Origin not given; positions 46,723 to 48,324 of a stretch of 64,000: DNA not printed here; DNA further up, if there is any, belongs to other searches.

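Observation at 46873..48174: Luciferase-like flavoenzyme translationally coupled to an NHLP precursor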

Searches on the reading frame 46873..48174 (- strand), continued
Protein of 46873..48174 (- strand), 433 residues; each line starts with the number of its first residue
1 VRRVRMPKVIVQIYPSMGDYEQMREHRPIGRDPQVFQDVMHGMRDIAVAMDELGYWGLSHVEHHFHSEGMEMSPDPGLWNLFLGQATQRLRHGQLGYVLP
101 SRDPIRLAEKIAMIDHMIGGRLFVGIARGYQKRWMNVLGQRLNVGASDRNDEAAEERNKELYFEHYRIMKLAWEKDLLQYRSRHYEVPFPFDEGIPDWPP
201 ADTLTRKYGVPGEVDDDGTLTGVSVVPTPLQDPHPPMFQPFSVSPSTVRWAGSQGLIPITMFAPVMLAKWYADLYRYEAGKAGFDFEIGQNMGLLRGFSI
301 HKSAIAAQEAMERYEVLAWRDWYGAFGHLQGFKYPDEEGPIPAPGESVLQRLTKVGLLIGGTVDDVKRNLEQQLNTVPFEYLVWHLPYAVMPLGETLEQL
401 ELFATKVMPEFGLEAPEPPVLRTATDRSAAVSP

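Call 13: find_encoding_contigs(protein=P0008, flank=10000, max_places=2)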
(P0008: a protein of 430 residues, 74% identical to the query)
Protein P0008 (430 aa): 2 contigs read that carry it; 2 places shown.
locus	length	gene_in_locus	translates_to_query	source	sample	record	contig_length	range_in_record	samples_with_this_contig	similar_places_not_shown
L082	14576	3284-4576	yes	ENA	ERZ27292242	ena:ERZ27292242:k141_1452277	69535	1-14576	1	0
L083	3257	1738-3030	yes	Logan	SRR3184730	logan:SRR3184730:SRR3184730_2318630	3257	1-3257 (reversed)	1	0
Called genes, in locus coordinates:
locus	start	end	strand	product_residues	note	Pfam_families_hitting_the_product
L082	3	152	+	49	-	?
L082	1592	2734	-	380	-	-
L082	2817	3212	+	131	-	PF20791:Acyl-ACP_TE_C (weak), PF13279:4HBT_2, PF03061:4HBT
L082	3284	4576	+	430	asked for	PF00296:Bac_luciferase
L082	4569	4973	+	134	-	PF27793:RNP_Burkhold (weak)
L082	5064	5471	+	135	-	PF02979:NHase_alpha (weak), PF27793:RNP_Burkhold (weak)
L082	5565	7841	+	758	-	PF02624:YcaO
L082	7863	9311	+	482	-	PF22767:ThcOx, PF00881:Nitroreductase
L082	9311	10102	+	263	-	PF25919:BSH_CusB (weak)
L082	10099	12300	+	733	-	PF03412:Peptidase_C39, PF00664:ABC_membrane, PF00005:ABC_tran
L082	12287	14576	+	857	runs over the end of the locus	PF00664:ABC_membrane, PF00005:ABC_tran, PF02463:SMC_N (weak)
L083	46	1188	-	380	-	-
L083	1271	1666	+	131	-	PF20791:Acyl-ACP_TE_C (weak), PF13279:4HBT_2, PF03061:4HBT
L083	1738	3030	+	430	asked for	PF00296:Bac_luciferase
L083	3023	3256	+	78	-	?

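Call 14: find_encoding_contigs(protein=P0002, flank=10000, max_places=2)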
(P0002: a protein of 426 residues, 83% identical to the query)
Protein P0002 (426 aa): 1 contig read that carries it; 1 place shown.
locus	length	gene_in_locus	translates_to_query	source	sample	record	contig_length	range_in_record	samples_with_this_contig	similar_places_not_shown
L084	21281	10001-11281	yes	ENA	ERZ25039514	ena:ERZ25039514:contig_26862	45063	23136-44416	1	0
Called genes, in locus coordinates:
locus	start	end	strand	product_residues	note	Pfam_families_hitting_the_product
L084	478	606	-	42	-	-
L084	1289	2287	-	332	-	-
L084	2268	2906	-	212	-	PF09286:Pro-kuma_activ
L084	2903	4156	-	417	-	PF00383:dCMP_cyt_deam_1 (weak)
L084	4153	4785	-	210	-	-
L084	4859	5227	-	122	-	-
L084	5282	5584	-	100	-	-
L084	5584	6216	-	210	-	-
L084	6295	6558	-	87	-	-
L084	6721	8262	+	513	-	PF03553:Na_H_antiporter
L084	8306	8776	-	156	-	PF06738:ThrE, PF12821:ThrE_2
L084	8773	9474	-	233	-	PF06738:ThrE, PF12821:ThrE_2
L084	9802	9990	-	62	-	-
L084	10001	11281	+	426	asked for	PF00296:Bac_luciferase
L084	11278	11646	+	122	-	PF27793:RNP_Burkhold (weak)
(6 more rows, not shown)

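Call 15: search_solved_structures(query=A1, max_evalue=0.001, show_alignments=2)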
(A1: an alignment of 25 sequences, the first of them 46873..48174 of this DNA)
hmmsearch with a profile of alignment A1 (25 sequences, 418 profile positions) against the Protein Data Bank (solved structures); distinct sequences matched with E-value up to 0.001: 13.
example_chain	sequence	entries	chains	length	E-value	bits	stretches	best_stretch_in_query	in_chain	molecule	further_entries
8cbb_A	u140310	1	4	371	9.2e-23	83.7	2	33-180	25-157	Alkanal monooxygenase alpha chain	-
7bip_A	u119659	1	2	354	1.1e-22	83.5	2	34-125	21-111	Luciferase-like monooxygenase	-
1brl_A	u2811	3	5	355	3.7e-16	61.9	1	32-138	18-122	BACTERIAL LUCIFERASE | Alkanal monooxygenase alpha chain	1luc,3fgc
1brl_B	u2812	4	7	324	6.9e-14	54.4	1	31-122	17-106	BACTERIAL LUCIFERASE | BETA2 LUCIFERASE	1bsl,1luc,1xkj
3fgc_B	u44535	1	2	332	7.1e-14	54.4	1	31-122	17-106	Alkanal monooxygenase beta chain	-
4uwm_A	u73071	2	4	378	9.2e-14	54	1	42-187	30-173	3,6-DIKETOCAMPHANE 1,6 MONOOXYGENASE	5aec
6ket_A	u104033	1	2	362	1.7e-11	46.6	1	41-126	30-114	PuwE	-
6fri_A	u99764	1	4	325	1.6e-10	43.4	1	33-123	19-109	Alkanal monooxygenase beta chain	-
8k74_A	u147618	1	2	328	7.6e-10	41.1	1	46-124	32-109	Alkanal monooxygenase alpha chain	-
7oh2_A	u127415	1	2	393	1.8e-06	30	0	209-297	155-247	Alkanesulfonate monooxygenase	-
7olf_A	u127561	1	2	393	9.5e-06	27.6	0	209-299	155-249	Methanesulfonate sulfonatase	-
2b81_A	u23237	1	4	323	1.2e-05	27.3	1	70-127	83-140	Luciferase-like monooxygenase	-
2i7g_A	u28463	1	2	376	2.1e-05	26.5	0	35-124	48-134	Monooxygenase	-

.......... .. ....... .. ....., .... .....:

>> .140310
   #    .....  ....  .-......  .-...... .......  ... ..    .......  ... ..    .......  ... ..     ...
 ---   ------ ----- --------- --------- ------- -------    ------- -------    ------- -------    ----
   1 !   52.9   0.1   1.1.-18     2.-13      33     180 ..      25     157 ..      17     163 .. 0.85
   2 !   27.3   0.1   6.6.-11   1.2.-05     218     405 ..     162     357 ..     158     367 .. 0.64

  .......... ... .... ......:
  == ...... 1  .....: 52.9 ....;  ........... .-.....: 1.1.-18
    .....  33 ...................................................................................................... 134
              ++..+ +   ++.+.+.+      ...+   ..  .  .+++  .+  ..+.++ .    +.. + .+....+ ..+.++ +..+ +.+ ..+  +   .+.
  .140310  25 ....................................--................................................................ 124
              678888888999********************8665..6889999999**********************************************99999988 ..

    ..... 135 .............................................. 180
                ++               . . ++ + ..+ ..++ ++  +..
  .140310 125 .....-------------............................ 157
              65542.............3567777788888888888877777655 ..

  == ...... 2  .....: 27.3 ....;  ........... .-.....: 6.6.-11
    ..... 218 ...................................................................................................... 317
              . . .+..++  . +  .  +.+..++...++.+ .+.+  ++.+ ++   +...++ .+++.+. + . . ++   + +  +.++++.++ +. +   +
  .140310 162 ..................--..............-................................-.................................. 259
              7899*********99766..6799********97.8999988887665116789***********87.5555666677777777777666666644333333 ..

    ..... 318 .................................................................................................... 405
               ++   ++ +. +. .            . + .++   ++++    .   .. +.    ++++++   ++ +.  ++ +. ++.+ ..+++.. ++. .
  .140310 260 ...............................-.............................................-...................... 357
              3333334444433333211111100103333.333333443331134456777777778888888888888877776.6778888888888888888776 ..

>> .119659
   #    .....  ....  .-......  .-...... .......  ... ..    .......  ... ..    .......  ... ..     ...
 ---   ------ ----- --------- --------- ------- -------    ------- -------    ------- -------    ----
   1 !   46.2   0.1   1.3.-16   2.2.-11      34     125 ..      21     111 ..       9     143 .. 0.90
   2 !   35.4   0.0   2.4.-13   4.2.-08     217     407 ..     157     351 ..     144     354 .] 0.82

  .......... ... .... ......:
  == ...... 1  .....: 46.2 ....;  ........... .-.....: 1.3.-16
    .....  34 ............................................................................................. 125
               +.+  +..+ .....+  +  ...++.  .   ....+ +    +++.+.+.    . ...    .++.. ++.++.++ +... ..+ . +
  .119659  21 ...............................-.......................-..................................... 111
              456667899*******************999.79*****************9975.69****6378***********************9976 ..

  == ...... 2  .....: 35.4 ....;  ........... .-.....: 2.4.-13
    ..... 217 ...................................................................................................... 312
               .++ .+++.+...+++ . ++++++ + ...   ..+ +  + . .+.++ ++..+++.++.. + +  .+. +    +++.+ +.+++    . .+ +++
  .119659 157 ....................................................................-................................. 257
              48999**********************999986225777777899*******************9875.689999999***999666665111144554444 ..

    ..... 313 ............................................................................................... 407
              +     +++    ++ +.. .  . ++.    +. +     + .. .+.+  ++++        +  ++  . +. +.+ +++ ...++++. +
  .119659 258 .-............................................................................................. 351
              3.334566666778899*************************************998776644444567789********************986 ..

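Call 16: find_encoding_contigs(protein=P0006, flank=10000, max_places=2)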
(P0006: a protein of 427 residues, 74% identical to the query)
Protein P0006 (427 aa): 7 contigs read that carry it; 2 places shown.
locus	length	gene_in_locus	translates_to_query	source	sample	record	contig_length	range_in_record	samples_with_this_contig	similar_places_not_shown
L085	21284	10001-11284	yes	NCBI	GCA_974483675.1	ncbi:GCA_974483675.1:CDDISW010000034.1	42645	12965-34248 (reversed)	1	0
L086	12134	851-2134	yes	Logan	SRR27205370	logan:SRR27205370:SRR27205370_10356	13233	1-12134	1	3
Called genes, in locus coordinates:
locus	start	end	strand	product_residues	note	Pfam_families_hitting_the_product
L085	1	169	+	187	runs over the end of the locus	PF00293:NUDIX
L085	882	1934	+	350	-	PF13180:PDZ_2 (weak), PF17820:PDZ_6 (weak), PF05362:Lon_C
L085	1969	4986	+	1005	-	PF03699:UPF0182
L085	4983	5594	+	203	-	PF08241:Methyltransf_11 (weak), PF08242:Methyltransf_12 (weak), PF13649:Methyltransf_25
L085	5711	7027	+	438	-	PF00909:Ammonium_transp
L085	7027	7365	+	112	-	PF00543:P-II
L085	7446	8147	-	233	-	-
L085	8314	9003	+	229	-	-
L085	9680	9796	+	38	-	-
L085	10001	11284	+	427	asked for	PF00296:Bac_luciferase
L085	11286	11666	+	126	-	PF02979:NHase_alpha (weak), PF27793:RNP_Burkhold (weak)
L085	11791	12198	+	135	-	PF27793:RNP_Burkhold (faint)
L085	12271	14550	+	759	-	PF21084:WHD_DUF4423_like, PF02624:YcaO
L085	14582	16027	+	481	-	PF22767:ThcOx, PF00881:Nitroreductase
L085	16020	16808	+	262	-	PF25919:BSH_CusB (weak)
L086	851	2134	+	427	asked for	PF00296:Bac_luciferase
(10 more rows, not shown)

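Call 17: find_encoding_contigs(protein=P0024, flank=10000, max_places=1)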
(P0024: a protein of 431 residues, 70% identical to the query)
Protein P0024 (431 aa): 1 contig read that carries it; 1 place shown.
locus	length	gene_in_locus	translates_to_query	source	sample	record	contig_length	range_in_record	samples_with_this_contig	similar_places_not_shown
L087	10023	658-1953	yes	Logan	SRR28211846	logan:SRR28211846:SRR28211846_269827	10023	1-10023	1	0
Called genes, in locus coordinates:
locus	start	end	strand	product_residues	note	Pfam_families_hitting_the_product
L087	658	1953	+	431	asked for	PF00296:Bac_luciferase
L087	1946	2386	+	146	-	PF27793:RNP_Burkhold (weak), PF14407:Frankia_peptide (faint)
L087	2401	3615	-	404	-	PF00675:Peptidase_M16, PF05193:Peptidase_M16_C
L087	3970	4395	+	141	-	PF27793:RNP_Burkhold (weak)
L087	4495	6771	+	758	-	PF21084:WHD_DUF4423_like (weak), PF02624:YcaO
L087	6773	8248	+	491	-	PF22767:ThcOx, PF00881:Nitroreductase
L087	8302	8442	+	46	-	-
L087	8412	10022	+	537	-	?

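Call 24: predict_structure(alignment_id=A1)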
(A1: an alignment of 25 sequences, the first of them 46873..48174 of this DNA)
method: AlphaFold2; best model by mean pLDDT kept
length: 433 residues; sequences in the alignment: 25
mean_pLDDT: 81.7   pTM: 0.85
mean pLDDT of the five models: 81.7, 80.8, 80.0, 78.3, 78.4
residues with pLDDT >= 90: 190; 70-90: 146; 50-70: 71; < 50: 26
segments of 3 or more residues with pLDDT < 50: 67-70, 135-144, 427-433
pLDDT, mean of each block of 10 residues (from residue 1): 71 80 76 84 96 95 52 75 96 85 83 95 87 47 57 82 89 77 71 62 55 58 70 92 88 94 81 97 96 95 96 89 74 85 92 92 97 93 91 95 95 83 60 35
secondary structure, 60 per line:
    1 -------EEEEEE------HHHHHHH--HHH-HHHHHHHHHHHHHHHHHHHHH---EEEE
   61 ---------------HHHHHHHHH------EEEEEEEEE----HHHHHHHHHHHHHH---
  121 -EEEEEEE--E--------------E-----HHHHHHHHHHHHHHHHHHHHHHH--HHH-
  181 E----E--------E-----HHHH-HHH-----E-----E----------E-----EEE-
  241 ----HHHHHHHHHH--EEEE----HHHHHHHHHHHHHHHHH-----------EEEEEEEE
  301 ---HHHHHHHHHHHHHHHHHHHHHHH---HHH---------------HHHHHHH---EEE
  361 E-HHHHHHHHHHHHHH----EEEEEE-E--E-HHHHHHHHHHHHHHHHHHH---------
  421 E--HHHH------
elements in order: E8-13 H20-26 H33-53 E57-60 H76-84 E91-99 H104-117 E122-128 H152-174 H201-204 E237-239 H245-254 E257-260 H265-281 E293-300 H304-326 H348-354 E358-361 H363-376 E381-386 H393-411 H424-427

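Call 28: fold_search(model_id=the predicted structure, library=pdb)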
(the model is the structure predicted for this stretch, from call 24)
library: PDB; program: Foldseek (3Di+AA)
matches with E <= 10: 1271; with E <= 0.001: 148
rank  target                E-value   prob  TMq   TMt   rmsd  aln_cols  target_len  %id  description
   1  8cbb_A                3.9e-19  1.00  0.59  0.74   6.7       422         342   20  Structure of homodimeric luciferase from Enhygromyxa salina (released 2024-02-07)
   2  7bip_A                4.7e-19  1.00  0.64  0.83   4.0       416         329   18  Crystal structure of monooxygenase RslO1 from Streptomyces bottropensis (released 2021-01-20)
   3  8cbb_B                2.5e-18  1.00  0.61  0.75   7.7       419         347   20  Structure of homodimeric luciferase from Enhygromyxa salina (released 2024-02-07)
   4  8cbb_C                1.6e-17  1.00  0.60  0.71   8.6       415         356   20  Structure of homodimeric luciferase from Enhygromyxa salina (released 2024-02-07)
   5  8cbb_D                2.4e-17  1.00  0.59  0.74   7.0       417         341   20  Structure of homodimeric luciferase from Enhygromyxa salina (released 2024-02-07)
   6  4uwm_A                4.1e-17  1.00  0.62  0.73   5.7       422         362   17  Type II Baeyer-Villiger monooxygenase.The oxygenating constituent of 3,6-diketocamphane monooxygenase from CAM plasmid (released 2015-08-26)
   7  4uwm_B                4.3e-17  1.00  0.63  0.74   5.8       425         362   17  Type II Baeyer-Villiger monooxygenase.The oxygenating constituent of 3,6-diketocamphane monooxygenase from CAM plasmid (released 2015-08-26)
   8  2i7g_B                6.6e-17  1.00  0.61  0.75   5.8       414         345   16  Crystal Structure of Monooxygenase from Agrobacterium tumefaciens (released 2006-10-03)
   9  1luc_A                9.9e-17  1.00  0.62  0.80   5.5       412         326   18  BACTERIAL LUCIFERASE (released 1996-12-07)
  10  2i7g_A                1.2e-16  1.00  0.64  0.79   5.7       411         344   16  Crystal Structure of Monooxygenase from Agrobacterium tumefaciens (released 2006-10-03)
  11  3fgc_C                2.9e-16  1.00  0.62  0.75   8.0       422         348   18  Crystal Structure of the Bacterial Luciferase:Flavin Complex Reveals the Basis of Intersubunit Communication (released 2009-05-26)
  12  3fgc_A                3.1e-16  1.00  0.60  0.73   9.7       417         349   18  Crystal Structure of the Bacterial Luciferase:Flavin Complex Reveals the Basis of Intersubunit Communication (released 2009-05-26)
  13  1brl_A                5.3e-16  1.00  0.61  0.76   9.3       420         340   18  THREE-DIMENSIONAL STRUCTURE OF BACTERIAL LUCIFERASE FROM VIBRIO HARVEYI AT 2.4 ANGSTROMS RESOLUTION (released 1996-04-01)
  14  5aec_B                1.5e-15  1.00  0.61  0.71   6.0       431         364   17  Type II Baeyer-Villiger monooxygenase.The oxygenating constituent of 3,6-diketocamphane monooxygenase from CAM plasmid (released 2015-09-09)
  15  5aec_A                2.2e-15  1.00  0.59  0.69   6.9       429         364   16  Type II Baeyer-Villiger monooxygenase.The oxygenating constituent of 3,6-diketocamphane monooxygenase from CAM plasmid (released 2015-09-09)
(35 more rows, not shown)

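Call 30: find_encoding_contigs(protein=P0032, flank=6000, max_places=2)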
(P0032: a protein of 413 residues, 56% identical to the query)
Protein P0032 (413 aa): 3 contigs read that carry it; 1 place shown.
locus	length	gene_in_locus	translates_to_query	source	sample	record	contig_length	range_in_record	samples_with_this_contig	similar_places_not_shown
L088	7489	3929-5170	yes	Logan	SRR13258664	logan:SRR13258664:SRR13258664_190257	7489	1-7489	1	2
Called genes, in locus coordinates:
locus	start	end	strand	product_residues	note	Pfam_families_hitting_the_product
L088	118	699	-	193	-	PF03350:UPF0114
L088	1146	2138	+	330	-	PF04909:Amidohydro_2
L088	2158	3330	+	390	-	PF13527:Acetyltransf_9, PF00583:Acetyltransf_1 (weak), PF13508:Acetyltransf_7 (weak)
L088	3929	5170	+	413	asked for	PF00296:Bac_luciferase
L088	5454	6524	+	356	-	PF00296:Bac_luciferase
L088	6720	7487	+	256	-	?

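Call 31: find_encoding_contigs(protein=P0046, flank=8000, max_places=1)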
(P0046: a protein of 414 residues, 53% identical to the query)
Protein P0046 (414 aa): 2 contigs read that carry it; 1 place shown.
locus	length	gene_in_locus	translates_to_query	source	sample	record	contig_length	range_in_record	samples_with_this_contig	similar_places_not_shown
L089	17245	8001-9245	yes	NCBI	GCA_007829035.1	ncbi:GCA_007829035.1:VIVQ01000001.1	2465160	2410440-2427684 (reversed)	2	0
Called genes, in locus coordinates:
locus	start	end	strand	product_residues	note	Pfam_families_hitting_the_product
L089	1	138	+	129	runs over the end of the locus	PF14017:DUF4233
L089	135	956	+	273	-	PF02673:BacA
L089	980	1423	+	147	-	PF00334:NDK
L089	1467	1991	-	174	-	PF01047:MarR (weak), PF12802:MarR_2 (weak)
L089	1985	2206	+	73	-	-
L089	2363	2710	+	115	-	PF27793:RNP_Burkhold (weak)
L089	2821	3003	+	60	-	-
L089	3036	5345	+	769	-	PF02624:YcaO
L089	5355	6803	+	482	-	PF22767:ThcOx (weak), PF00881:Nitroreductase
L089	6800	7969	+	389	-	PF01546:Peptidase_M20 (weak)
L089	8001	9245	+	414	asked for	PF00296:Bac_luciferase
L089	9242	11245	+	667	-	PF02310:B12-binding, PF04055:Radical_SAM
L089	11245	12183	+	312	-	PF00005:ABC_tran, PF13304:AAA_21 (faint)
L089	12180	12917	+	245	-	PF01061:ABC2_membrane (weak), PF12730:ABC2_membrane_4 (weak), PF12698:ABC2_membrane_3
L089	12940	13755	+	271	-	PF00364:Biotin_lipoyl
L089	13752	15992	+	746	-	PF03412:Peptidase_C39, PF00664:ABC_membrane, PF00005:ABC_tran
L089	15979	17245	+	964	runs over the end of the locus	PF00664:ABC_membrane, PF00005:ABC_tran, PF02463:SMC_N (faint), PF13304:AAA_21 (faint)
